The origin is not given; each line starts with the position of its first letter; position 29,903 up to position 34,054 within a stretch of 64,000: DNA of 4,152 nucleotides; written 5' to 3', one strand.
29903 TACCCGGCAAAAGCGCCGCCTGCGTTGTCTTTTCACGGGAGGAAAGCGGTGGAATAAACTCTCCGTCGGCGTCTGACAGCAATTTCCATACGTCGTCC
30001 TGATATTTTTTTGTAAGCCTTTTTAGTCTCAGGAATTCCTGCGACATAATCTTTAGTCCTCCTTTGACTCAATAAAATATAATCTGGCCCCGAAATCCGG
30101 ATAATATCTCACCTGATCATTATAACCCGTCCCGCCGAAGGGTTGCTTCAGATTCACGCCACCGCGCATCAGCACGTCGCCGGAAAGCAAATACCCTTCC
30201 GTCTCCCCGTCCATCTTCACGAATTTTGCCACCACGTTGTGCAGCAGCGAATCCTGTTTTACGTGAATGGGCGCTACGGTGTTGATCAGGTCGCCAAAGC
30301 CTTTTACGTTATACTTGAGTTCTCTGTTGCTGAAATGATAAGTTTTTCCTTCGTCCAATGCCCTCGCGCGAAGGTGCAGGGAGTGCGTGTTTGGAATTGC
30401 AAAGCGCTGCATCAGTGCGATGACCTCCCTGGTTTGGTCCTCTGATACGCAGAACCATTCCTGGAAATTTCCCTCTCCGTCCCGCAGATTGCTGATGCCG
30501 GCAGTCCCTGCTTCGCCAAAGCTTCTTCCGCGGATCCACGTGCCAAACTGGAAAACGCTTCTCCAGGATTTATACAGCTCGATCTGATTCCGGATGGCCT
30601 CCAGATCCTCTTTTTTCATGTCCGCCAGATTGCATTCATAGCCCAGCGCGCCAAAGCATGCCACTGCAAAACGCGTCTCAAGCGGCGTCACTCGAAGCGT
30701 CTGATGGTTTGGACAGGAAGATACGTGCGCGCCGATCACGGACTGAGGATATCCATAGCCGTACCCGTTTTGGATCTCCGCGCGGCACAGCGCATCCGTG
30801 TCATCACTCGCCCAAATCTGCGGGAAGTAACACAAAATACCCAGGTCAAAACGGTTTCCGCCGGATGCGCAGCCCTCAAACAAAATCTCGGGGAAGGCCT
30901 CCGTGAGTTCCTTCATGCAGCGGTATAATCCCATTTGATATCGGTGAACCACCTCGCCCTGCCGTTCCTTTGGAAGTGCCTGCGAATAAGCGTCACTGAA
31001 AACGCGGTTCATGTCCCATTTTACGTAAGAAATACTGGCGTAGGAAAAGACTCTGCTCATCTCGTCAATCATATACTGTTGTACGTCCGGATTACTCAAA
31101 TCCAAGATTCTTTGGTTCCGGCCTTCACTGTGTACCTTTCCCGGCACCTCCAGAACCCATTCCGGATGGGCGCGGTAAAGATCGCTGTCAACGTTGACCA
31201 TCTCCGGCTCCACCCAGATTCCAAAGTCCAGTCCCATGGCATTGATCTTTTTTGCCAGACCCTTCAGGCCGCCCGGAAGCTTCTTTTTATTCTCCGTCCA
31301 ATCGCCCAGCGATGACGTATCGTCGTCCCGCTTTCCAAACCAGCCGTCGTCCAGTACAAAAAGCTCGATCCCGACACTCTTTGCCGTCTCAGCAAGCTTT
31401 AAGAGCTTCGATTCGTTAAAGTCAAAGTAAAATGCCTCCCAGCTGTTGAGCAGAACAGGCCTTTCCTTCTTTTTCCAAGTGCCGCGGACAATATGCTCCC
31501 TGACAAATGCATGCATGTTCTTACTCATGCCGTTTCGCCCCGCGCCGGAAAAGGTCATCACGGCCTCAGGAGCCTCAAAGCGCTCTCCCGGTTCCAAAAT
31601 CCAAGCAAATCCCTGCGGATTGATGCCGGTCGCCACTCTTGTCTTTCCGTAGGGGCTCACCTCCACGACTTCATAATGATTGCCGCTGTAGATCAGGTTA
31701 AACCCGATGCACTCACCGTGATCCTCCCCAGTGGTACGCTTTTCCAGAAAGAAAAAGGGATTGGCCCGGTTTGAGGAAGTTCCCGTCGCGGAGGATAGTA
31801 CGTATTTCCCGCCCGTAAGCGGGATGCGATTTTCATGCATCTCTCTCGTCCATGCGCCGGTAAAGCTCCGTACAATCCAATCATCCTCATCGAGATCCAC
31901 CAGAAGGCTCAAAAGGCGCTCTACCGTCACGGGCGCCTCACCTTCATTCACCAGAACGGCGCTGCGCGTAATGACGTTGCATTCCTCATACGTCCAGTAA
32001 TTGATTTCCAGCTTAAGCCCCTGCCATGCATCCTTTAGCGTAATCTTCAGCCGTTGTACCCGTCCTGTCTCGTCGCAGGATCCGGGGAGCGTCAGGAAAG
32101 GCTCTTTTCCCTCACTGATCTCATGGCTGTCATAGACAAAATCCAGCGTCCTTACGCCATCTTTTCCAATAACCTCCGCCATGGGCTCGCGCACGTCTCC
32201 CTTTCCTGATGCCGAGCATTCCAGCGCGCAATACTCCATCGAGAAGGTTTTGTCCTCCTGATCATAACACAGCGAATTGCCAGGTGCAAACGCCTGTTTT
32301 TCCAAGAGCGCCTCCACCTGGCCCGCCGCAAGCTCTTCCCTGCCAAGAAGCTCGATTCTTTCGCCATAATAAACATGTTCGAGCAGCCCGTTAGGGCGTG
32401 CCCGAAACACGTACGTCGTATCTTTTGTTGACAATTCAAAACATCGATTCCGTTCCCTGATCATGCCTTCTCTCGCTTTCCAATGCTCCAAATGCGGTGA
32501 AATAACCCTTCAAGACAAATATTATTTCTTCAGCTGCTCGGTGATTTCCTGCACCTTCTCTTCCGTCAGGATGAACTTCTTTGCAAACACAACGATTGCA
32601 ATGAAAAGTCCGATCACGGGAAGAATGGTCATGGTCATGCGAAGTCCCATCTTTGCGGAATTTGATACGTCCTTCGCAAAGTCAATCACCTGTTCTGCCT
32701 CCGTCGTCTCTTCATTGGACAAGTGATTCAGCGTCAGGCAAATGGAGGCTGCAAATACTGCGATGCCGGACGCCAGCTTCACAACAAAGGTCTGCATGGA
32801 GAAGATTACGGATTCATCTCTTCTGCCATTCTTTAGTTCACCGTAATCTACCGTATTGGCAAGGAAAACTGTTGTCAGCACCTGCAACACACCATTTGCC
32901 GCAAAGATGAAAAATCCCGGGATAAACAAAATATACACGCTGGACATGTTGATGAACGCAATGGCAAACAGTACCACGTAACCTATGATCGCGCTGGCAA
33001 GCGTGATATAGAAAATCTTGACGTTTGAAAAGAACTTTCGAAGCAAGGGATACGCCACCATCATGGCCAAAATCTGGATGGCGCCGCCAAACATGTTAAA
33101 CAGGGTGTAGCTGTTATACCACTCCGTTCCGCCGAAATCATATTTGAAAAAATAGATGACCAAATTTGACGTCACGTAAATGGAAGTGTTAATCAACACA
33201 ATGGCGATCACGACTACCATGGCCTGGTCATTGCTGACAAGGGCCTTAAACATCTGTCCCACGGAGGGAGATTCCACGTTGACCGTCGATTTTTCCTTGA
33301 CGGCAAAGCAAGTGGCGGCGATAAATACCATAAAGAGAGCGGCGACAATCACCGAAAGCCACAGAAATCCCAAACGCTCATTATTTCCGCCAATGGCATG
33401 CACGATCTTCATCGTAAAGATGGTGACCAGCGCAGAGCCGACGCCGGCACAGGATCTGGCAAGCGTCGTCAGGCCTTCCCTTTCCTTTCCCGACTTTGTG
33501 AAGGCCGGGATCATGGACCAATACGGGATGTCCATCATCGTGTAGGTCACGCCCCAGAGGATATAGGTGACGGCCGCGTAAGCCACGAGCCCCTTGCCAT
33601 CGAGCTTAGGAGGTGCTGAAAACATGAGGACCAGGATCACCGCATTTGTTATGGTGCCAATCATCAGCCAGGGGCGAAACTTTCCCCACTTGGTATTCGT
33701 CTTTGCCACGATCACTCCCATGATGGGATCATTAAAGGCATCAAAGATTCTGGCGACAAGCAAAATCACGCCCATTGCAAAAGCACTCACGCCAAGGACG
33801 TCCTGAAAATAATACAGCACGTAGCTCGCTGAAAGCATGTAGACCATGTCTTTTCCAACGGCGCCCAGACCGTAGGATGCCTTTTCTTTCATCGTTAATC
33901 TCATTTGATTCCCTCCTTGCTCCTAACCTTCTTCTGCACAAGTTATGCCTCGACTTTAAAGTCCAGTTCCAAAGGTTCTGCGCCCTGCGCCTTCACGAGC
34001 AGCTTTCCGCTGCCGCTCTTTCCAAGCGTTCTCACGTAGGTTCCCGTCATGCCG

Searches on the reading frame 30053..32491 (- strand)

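Call 77: search_protein_families(library=pfam, max_evalue=1e-8, proteins=[window:30053-32491:-])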
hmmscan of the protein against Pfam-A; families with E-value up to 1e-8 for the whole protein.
window:30053-32491:- (812 aa): 3 families
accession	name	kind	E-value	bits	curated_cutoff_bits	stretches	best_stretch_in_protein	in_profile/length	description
PF02065.24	Melibiase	-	1.4e-149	498.2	27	1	305-650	2-347/347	Melibiase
PF16875.11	Glyco_hydro_36N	-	7.5e-80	268.5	27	1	35-300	1-253/253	Glycosyl hydrolase family 36 N-terminal domain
PF16874.11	Glyco_hydro_36C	-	7.1e-13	49.2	27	1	678-807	3-77/77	Glycosyl hydrolase family 36 C-terminal domain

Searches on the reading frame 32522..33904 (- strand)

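Call 77: search_protein_families(library=pfam, max_evalue=1e-8, proteins=[window:32522-33904:-])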
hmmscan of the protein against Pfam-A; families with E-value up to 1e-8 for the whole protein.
window:32522-33904:- (460 aa): 2 families
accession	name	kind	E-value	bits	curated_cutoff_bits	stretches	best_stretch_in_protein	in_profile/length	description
PF13347.12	MFS_2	-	7.7e-72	242.6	27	1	10-440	1-420/427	MFS/sugar transport protein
PF07690.21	MFS_1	-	1.6e-12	47.5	33.4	0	138-347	116-322/347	Major Facilitator Superfamily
